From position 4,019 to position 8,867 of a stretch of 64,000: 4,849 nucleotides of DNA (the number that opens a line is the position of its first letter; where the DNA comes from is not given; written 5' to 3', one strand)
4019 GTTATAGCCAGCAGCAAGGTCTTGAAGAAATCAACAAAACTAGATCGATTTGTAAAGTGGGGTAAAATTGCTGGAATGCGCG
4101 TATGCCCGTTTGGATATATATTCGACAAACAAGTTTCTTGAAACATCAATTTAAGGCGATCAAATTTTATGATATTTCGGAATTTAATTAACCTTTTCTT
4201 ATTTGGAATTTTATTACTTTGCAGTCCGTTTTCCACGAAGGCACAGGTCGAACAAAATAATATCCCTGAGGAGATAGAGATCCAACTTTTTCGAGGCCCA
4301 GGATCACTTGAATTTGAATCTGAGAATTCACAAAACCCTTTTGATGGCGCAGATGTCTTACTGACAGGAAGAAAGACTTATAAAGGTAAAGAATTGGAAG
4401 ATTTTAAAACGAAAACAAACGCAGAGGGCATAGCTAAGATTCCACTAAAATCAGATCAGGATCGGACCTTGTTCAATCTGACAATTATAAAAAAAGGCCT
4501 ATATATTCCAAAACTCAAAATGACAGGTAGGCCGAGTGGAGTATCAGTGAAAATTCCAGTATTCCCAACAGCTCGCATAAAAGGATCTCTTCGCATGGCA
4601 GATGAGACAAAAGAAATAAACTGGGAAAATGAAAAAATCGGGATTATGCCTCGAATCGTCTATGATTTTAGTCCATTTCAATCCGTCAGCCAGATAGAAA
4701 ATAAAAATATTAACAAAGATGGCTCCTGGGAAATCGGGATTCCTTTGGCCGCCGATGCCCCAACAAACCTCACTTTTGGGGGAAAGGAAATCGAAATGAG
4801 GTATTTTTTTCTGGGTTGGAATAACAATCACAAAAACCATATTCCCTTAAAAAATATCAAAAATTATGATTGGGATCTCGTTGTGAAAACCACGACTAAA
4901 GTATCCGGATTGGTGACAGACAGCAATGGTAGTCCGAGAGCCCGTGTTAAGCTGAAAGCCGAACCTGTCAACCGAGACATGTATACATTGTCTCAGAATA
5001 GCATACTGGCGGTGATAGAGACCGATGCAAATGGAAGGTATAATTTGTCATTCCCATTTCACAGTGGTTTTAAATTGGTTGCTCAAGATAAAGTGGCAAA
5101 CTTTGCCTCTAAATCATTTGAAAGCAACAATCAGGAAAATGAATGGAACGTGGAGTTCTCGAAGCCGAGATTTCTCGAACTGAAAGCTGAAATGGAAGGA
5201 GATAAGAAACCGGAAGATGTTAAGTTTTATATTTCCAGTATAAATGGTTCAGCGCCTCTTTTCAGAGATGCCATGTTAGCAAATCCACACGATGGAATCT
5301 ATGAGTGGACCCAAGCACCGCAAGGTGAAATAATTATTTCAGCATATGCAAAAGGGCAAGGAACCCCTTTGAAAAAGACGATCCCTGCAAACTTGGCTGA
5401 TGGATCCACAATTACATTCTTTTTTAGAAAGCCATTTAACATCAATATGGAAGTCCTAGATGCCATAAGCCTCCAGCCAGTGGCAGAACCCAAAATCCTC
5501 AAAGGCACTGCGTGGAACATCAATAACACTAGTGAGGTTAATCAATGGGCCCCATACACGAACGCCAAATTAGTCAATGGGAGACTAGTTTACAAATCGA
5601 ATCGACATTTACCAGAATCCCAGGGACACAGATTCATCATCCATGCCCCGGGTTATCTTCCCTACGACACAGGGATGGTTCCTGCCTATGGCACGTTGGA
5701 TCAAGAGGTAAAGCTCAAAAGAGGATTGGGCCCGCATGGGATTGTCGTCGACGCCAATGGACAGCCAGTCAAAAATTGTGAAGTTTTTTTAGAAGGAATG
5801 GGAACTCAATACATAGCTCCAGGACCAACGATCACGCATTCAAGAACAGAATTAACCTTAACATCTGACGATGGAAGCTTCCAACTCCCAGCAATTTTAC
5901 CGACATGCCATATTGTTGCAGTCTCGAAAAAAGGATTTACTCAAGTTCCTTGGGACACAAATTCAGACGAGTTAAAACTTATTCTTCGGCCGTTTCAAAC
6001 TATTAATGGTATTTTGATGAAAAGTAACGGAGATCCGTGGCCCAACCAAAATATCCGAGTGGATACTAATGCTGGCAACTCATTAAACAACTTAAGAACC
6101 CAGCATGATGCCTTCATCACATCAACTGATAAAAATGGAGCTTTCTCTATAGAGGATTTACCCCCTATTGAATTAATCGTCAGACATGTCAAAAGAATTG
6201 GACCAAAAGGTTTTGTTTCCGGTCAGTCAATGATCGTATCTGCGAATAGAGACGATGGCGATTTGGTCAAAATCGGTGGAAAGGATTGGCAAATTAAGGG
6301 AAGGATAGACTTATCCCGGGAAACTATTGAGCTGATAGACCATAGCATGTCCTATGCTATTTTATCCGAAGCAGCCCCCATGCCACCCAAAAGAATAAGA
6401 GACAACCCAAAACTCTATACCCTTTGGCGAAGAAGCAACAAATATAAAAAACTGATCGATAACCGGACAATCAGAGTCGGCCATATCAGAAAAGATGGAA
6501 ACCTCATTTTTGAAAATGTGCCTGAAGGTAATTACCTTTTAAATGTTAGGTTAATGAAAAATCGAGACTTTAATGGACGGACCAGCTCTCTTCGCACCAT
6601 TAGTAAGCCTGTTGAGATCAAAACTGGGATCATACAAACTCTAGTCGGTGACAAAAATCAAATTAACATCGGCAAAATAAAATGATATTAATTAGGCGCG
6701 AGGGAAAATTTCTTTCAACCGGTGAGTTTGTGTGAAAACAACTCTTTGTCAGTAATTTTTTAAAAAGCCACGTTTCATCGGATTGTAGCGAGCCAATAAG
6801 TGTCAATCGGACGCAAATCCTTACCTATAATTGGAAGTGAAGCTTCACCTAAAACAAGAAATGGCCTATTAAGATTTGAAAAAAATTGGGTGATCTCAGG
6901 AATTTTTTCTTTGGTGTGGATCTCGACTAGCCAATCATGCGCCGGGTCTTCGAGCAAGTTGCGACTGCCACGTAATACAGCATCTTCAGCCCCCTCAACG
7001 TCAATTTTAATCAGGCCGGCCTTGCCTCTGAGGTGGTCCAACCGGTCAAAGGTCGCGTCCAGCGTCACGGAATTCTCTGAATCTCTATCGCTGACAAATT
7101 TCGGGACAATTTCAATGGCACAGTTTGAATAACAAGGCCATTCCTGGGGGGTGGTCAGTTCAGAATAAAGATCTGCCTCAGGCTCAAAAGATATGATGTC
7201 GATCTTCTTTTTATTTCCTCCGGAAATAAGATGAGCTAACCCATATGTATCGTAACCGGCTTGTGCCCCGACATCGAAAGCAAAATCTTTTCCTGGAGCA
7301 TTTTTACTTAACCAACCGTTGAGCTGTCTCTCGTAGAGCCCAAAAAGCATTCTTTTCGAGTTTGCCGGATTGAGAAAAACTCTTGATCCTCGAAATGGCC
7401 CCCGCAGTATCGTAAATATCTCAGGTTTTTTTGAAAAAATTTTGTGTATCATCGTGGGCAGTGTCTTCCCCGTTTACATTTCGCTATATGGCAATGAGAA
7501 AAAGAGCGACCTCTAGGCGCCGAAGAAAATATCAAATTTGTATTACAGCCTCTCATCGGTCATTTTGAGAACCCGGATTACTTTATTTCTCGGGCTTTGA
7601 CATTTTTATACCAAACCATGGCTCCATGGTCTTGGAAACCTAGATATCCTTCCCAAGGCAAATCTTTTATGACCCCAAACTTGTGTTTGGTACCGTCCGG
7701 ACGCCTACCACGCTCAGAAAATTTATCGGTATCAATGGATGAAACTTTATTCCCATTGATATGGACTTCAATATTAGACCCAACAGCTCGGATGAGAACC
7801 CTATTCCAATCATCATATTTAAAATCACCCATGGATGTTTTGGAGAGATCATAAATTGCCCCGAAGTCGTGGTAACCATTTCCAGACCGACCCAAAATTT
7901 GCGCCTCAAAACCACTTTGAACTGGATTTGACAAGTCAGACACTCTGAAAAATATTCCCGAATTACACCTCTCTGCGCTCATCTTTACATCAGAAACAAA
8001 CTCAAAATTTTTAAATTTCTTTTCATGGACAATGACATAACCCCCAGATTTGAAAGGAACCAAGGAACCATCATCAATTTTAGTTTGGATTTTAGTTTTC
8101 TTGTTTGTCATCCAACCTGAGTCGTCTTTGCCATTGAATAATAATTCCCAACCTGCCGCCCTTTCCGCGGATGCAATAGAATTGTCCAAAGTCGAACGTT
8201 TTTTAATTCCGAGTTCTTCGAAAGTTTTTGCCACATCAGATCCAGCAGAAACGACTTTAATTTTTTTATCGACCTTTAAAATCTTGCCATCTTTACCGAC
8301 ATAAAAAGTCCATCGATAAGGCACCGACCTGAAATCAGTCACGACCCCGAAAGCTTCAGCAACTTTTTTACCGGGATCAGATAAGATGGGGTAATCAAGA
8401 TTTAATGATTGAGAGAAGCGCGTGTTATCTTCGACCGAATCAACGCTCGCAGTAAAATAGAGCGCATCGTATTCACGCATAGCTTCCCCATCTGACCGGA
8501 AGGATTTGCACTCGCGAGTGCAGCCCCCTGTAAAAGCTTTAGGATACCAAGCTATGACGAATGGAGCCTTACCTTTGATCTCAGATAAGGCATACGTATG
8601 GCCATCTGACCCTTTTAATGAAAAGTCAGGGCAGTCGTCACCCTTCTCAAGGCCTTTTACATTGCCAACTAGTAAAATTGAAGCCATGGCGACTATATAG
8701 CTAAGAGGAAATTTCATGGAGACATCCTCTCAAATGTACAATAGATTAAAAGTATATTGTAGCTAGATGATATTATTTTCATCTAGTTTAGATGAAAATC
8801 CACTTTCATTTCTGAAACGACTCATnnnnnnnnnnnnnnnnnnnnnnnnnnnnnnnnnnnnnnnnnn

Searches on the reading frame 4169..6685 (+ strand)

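Call 61: search_protein_families(library=pfam, proteins=[window:4169-6685:+], max_evalue=0.00001)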
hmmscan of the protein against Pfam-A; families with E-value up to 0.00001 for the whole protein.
window:4169-6685:+ (838 aa): 3 families
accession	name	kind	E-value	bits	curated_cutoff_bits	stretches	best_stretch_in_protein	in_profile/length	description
PF13620.12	CarboxypepD_reg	-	4.8e-18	65.7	32.3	0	523-592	3-61/82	Carboxypeptidase regulatory-like domain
PF02369.22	Big_1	-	4.9e-08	33.4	34.9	0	241-294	17-65/93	Bacterial Ig-like domain (group 1)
PF10670.15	DUF4198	-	2.6e-06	28.2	34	0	618-662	154-194/209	Domain of unknown function (DUF4198)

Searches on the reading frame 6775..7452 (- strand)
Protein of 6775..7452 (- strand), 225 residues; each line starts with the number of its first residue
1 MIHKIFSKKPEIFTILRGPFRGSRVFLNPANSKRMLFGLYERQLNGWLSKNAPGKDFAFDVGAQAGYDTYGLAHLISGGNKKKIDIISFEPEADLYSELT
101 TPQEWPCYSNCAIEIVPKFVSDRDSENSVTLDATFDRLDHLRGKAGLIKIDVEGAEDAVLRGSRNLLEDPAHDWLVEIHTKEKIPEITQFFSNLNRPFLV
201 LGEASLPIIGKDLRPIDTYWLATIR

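Call 61: search_protein_families(library=pfam, proteins=[window:6775-7452:-], max_evalue=0.00001)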
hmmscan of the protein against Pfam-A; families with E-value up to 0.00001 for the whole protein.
window:6775-7452:- (225 aa): 1 family
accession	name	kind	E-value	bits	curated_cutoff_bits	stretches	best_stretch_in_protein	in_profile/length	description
PF05050.19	Methyltransf_21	-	6.1e-09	36.7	22.7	1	125-194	96-169/173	Methyltransferase FkbM domain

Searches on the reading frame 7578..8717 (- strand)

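Call 61: search_protein_families(library=pfam, proteins=[window:7578-8717:-], max_evalue=0.00001)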
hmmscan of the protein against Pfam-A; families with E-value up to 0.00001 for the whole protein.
window:7578-8717:- (379 aa): 3 families
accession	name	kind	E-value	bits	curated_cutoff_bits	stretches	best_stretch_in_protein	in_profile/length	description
PF06439.18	3keto-disac_hyd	-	1.9e-37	129.6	26.8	1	189-374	1-185/187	3-keto-disaccharide hydrolase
PF00578.27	AhpC-TSA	-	7.9e-27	94.1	26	1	26-147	2-122/124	AhpC/TSA family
PF08534.16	Redoxin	-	3.9e-15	56.4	26.6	1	25-151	2-133/148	Redoxin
